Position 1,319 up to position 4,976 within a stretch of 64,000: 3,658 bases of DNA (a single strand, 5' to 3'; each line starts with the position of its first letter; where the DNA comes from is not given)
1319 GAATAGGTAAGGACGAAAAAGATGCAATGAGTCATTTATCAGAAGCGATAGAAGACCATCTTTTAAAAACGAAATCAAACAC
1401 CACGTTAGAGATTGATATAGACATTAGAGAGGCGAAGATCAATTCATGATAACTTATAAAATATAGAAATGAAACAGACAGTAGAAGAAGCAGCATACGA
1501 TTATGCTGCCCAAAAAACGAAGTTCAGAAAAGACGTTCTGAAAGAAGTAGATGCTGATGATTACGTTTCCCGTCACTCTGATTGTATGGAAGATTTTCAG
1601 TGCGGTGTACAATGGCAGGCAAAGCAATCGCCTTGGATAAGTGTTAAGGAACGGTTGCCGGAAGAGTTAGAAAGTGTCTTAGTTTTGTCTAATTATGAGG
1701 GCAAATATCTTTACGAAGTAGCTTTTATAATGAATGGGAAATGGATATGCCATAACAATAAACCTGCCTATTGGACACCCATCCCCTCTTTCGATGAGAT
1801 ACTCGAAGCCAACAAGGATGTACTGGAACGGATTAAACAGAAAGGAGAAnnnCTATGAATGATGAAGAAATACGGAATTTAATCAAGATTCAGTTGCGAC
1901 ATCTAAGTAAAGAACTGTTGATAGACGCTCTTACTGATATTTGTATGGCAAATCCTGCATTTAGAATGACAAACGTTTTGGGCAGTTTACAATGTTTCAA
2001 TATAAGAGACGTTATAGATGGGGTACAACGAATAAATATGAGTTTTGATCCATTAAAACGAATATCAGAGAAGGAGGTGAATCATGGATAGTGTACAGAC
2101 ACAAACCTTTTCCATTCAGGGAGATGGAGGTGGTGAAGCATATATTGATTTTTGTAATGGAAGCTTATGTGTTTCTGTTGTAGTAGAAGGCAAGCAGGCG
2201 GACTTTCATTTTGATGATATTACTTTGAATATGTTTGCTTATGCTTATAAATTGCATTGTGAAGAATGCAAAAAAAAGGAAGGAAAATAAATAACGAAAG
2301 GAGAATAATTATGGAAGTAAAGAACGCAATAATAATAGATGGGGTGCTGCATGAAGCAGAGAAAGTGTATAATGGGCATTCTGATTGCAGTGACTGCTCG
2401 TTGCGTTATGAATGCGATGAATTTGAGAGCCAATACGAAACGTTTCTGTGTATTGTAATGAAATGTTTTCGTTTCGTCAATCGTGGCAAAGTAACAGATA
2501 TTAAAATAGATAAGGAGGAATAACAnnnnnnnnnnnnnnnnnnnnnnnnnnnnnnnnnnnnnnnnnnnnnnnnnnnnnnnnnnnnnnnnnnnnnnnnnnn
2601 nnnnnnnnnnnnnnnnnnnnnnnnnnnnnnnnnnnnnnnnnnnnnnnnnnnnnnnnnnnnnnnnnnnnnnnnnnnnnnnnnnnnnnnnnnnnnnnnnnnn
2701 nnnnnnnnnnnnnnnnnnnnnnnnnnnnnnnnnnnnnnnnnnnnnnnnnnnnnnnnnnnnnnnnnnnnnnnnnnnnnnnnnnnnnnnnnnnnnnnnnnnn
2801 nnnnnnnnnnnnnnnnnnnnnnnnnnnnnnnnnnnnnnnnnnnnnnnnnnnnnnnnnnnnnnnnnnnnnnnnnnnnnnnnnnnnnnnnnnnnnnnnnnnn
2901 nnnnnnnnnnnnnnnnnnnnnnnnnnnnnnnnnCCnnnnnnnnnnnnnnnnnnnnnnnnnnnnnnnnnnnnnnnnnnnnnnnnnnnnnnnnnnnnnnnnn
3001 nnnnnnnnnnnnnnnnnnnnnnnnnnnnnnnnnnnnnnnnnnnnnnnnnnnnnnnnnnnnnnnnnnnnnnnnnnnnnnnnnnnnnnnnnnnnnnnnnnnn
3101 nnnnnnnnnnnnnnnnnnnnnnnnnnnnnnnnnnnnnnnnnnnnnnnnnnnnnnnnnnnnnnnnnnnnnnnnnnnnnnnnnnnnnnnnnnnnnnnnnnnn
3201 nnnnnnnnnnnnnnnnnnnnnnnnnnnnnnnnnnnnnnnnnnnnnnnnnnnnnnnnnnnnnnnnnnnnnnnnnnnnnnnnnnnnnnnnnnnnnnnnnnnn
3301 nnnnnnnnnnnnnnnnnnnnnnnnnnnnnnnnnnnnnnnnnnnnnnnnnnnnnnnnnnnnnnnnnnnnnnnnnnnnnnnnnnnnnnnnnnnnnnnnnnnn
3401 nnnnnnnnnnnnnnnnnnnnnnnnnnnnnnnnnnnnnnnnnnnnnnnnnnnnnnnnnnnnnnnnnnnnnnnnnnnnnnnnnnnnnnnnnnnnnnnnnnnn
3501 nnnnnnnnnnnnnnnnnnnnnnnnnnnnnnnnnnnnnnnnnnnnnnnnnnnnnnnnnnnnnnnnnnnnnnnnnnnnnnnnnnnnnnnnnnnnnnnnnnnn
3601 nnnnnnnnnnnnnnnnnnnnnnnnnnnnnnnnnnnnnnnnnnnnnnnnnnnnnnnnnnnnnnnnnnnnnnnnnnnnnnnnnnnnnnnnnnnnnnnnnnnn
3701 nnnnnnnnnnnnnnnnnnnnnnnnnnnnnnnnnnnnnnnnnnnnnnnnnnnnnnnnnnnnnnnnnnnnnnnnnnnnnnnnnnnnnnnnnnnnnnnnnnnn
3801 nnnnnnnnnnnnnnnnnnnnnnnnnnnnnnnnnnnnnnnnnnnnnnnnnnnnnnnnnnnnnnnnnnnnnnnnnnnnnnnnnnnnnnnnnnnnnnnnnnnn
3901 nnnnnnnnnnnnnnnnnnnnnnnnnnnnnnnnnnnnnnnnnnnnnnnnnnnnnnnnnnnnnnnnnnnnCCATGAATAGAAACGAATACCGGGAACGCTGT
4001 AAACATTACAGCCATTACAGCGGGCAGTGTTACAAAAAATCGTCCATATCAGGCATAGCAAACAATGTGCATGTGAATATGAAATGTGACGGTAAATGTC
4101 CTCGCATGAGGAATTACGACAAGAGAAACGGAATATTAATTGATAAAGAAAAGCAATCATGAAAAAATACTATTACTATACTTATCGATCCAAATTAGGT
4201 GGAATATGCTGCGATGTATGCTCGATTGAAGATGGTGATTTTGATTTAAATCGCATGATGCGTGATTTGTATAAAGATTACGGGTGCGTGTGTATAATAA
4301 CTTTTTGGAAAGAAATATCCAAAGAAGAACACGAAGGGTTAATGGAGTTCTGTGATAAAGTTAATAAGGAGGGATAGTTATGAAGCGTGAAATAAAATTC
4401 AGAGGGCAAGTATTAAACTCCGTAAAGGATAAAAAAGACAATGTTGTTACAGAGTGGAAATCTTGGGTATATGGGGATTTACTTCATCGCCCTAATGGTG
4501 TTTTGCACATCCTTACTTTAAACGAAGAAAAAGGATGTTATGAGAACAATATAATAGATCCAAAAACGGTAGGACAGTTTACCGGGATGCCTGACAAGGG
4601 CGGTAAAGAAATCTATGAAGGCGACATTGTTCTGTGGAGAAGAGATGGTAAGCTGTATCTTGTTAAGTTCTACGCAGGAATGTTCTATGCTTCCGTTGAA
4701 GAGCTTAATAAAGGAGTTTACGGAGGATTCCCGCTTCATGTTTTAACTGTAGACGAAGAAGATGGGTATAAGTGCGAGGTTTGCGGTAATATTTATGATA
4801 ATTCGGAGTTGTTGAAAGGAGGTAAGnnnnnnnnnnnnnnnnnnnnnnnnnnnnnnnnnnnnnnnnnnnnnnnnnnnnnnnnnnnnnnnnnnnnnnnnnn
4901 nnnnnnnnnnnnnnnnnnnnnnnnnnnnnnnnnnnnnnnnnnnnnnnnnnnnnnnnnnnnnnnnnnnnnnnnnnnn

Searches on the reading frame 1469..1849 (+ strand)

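Call 45: search_protein_families(library=pfam, proteins=[window:1469-1849:+], max_evalue=0.01)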
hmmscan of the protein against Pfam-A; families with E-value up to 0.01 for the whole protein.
window:1469-1849:+ (127 aa): 1 family
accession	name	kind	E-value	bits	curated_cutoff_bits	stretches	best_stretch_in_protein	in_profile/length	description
PF04448.17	DUF551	-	2.8e-06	28.5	22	1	56-102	2-45/68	Protein of unknown function (DUF551)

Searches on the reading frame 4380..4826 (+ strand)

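Call 45: search_protein_families(library=pfam, proteins=[window:4380-4826:+], max_evalue=0.01)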
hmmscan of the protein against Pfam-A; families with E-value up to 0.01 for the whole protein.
window:4380-4826:+ (149 aa): 2 families
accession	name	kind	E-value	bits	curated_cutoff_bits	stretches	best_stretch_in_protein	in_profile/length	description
PF09643.15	YopX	-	2.8e-16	60.1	22.4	1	48-146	34-128/128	YopX protein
PF06397.17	Desulfoferrod_N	-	0.0018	18.3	23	1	127-138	4-15/36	Desulfoferrodoxin, N-terminal domain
